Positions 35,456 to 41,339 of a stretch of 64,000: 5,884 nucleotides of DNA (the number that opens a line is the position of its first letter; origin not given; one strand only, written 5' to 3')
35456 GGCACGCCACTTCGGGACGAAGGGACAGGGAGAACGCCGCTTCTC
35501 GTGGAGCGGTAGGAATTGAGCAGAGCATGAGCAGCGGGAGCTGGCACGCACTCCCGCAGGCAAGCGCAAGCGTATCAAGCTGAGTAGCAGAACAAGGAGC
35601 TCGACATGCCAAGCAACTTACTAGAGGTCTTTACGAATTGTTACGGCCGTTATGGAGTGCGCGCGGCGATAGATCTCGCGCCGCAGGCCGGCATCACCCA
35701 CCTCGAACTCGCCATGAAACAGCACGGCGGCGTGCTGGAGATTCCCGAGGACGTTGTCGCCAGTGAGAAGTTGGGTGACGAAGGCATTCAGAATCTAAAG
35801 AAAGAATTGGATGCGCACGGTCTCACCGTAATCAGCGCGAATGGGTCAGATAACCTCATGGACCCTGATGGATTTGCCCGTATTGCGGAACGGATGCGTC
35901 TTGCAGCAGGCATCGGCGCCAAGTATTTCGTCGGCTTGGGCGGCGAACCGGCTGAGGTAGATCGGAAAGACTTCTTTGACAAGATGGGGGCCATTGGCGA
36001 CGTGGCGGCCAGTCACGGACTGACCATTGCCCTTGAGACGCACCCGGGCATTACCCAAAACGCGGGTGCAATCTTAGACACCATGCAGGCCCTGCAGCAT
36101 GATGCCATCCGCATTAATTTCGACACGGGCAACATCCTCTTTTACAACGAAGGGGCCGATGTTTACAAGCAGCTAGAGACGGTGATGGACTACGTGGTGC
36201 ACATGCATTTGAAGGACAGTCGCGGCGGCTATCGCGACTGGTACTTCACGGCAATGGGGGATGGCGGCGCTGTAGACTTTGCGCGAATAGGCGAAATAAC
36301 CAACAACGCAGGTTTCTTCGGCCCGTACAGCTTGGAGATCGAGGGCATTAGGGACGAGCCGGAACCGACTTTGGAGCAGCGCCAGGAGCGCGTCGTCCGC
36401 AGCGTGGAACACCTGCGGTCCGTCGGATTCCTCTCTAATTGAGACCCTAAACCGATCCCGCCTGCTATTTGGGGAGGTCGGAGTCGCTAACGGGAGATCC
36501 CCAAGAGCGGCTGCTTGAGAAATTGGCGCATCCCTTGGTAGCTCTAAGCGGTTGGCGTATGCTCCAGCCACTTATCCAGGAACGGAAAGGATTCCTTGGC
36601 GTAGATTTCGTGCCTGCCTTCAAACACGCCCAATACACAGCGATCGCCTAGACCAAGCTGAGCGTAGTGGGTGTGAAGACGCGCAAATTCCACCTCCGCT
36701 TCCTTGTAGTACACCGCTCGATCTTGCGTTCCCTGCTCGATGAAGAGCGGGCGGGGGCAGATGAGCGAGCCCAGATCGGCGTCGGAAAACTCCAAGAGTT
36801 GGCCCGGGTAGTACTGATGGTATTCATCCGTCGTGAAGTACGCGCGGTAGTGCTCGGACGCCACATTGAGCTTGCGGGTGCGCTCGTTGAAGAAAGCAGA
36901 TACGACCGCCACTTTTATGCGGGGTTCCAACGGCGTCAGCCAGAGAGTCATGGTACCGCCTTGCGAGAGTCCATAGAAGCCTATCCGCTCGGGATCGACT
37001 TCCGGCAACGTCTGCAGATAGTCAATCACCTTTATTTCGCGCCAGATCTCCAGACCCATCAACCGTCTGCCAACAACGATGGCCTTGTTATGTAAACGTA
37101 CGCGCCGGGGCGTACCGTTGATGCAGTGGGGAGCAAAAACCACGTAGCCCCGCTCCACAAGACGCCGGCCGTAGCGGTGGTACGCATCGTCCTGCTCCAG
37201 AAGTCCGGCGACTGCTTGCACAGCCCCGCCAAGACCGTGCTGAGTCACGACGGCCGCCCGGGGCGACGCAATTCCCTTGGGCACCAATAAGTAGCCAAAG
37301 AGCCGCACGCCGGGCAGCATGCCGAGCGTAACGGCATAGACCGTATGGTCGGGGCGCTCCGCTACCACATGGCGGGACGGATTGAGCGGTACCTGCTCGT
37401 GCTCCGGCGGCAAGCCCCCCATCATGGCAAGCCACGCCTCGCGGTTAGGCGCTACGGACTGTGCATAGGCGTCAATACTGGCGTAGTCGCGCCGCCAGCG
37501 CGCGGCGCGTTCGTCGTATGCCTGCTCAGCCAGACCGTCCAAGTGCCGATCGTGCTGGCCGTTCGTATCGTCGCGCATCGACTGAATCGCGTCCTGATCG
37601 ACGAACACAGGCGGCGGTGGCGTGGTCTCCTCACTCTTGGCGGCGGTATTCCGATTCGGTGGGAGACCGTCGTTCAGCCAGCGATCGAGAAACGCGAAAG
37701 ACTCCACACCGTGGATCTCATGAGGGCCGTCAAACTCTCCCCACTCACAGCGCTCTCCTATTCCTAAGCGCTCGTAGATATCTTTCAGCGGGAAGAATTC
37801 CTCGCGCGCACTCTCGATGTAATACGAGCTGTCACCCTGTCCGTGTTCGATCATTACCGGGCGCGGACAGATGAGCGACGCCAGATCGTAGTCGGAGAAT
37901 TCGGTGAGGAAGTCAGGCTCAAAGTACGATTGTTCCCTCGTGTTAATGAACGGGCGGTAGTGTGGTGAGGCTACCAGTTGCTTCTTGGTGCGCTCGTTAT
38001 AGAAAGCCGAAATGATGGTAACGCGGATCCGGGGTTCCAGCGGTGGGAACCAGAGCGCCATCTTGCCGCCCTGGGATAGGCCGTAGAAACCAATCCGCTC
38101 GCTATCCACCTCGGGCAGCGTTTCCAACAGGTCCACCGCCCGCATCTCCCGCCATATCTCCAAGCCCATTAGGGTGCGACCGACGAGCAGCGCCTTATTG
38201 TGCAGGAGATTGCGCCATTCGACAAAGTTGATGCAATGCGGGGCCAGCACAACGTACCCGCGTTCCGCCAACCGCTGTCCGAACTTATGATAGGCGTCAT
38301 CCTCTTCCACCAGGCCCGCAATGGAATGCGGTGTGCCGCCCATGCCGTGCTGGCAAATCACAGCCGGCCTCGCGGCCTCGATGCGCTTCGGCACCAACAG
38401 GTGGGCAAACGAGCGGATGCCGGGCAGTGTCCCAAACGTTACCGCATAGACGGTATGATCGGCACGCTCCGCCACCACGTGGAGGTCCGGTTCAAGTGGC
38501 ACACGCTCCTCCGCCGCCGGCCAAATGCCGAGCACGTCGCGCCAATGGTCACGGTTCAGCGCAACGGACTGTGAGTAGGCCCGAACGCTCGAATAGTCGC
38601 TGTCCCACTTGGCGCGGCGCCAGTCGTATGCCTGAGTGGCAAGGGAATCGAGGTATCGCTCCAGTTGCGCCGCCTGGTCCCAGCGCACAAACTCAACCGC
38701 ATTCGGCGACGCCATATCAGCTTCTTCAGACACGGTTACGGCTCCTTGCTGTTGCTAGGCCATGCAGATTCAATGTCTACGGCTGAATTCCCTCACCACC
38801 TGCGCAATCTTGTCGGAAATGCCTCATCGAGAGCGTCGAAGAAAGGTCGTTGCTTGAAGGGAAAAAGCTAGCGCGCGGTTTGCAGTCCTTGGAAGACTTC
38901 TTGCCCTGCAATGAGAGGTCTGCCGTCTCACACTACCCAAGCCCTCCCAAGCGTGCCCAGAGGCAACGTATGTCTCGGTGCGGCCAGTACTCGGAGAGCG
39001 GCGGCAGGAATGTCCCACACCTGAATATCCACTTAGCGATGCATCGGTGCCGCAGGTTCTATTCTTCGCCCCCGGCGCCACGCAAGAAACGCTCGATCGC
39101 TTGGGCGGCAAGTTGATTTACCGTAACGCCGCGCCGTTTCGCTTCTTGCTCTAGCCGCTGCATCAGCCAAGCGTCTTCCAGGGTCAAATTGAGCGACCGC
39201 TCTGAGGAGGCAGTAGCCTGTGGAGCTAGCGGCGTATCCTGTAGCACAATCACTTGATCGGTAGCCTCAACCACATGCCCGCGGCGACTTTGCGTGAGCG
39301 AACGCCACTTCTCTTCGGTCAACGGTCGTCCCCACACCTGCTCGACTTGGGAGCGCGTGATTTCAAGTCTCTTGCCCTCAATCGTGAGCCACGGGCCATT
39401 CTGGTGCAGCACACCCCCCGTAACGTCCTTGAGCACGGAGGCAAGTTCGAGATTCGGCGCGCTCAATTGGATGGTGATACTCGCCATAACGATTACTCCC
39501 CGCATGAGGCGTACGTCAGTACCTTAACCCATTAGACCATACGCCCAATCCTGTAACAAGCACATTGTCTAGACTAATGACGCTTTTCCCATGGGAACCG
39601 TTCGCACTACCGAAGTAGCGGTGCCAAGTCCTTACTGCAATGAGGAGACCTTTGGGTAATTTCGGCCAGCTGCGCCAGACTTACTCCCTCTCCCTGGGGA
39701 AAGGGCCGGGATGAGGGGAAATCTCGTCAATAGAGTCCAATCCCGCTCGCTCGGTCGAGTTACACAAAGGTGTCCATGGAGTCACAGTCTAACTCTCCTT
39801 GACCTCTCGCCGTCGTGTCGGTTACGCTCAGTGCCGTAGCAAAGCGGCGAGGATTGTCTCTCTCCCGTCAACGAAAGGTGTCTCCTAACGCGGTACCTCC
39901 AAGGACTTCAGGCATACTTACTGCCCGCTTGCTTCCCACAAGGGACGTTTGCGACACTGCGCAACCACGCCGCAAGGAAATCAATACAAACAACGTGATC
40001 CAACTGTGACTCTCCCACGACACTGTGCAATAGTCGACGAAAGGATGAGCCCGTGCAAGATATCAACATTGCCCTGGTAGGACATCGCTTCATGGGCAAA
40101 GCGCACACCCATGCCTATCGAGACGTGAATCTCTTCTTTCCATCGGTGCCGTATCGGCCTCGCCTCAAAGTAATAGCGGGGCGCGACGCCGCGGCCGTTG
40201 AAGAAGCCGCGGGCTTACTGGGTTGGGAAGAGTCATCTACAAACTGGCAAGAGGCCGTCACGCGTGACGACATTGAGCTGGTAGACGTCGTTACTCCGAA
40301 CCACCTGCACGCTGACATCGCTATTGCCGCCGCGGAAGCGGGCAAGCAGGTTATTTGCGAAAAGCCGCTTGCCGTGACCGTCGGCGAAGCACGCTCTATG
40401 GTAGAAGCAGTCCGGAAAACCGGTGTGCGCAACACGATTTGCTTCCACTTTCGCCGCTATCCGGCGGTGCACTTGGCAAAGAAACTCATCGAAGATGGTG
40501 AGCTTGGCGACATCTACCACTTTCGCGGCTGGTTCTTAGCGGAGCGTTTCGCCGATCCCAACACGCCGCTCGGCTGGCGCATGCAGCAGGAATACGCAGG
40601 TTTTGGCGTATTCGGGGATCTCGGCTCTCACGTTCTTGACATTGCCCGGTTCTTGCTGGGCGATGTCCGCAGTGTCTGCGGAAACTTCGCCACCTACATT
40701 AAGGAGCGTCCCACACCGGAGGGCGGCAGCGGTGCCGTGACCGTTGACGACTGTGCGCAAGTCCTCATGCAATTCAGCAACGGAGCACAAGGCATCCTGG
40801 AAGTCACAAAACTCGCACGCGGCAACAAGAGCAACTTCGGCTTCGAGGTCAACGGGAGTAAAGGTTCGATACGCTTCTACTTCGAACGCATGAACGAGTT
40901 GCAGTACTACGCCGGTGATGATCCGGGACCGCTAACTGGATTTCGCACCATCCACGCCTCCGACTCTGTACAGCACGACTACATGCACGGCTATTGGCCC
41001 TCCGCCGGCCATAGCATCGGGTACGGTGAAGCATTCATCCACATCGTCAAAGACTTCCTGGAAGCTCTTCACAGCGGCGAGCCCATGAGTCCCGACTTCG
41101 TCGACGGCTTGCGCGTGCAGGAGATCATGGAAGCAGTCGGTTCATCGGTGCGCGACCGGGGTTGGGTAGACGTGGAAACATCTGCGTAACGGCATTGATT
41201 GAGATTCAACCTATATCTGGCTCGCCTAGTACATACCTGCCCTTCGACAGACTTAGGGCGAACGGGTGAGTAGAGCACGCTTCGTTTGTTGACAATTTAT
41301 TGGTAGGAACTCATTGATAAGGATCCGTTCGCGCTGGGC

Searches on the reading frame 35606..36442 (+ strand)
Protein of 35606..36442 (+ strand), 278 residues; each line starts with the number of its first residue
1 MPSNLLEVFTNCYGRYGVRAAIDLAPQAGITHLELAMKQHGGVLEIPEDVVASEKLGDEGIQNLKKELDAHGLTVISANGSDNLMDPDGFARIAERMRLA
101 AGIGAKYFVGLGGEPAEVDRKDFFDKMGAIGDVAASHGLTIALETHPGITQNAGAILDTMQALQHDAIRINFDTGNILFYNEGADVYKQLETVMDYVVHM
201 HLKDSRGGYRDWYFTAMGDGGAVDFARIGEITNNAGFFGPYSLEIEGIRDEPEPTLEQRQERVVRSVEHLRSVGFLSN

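Call 77: search_protein_families(library=pfam, proteins=[window:35606-36442:+], max_evalue=0.00001)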
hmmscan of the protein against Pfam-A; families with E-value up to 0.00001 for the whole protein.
window:35606-36442:+ (278 aa): 1 family
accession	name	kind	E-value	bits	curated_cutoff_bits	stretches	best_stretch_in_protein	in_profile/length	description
PF01261.30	AP_endonuc_2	-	3.3e-28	99.5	31.1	1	24-270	3-246/249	Xylose isomerase-like TIM barrel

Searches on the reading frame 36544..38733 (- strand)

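Call 77: search_protein_families(library=pfam, proteins=[window:36544-38733:-], max_evalue=0.00001)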
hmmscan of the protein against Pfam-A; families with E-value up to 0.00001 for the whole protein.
window:36544-38733:- (729 aa): 6 families
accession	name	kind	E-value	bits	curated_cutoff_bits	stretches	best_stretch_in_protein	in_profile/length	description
PF05448.18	AXE1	-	6.9e-19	68.2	21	1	568-629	162-226/321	Acetyl xylan esterase (AXE1)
PF01738.24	DLH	-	1.6e-14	54.4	21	1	506-611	20-126/217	Dienelactone hydrolase family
PF00326.27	Peptidase_S9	-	6.8e-13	49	22.6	1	526-687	11-171/213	Prolyl oligopeptidase family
PF12715.13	Abhydrolase_7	-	2.6e-12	47.1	21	0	105-301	97-316/388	Abhydrolase family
PF22244.2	GCE_fung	-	1.9e-11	44.7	27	0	194-241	85-134/231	Glucuronyl esterase, fungi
PF08840.17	BAAT_C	-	4.7e-09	37.1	20.9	0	569-611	9-51/210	BAAT / Acyl-CoA thioester hydrolase C terminal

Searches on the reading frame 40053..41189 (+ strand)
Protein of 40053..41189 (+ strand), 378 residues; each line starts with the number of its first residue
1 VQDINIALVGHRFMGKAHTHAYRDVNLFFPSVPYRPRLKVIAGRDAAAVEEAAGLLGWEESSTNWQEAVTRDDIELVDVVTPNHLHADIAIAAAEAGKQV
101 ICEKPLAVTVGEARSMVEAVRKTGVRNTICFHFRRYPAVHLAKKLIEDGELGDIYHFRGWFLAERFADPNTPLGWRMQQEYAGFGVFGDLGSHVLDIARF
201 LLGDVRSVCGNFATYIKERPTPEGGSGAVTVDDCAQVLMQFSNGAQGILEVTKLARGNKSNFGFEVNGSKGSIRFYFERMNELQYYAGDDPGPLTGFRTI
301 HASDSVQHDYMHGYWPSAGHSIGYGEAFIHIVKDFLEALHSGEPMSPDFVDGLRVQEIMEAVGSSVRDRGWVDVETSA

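Call 77: search_protein_families(library=pfam, proteins=[window:40053-41189:+], max_evalue=0.00001)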
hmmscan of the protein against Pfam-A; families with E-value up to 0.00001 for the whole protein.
window:40053-41189:+ (378 aa): 3 families
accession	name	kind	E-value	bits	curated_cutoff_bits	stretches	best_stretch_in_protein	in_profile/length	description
PF22725.1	GFO_IDH_MocA_C3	-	1.2e-30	106.5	27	1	141-274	3-124/124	GFO/IDH/MocA C-terminal domain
PF02894.22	GFO_IDH_MocA_C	-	9.5e-26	91.4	22.9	1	143-374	1-218/218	Oxidoreductase family, C-terminal alpha/beta domain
PF01408.29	GFO_IDH_MocA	-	1.4e-22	81.1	24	1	4-126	1-115/120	Oxidoreductase family, NAD-binding Rossmann fold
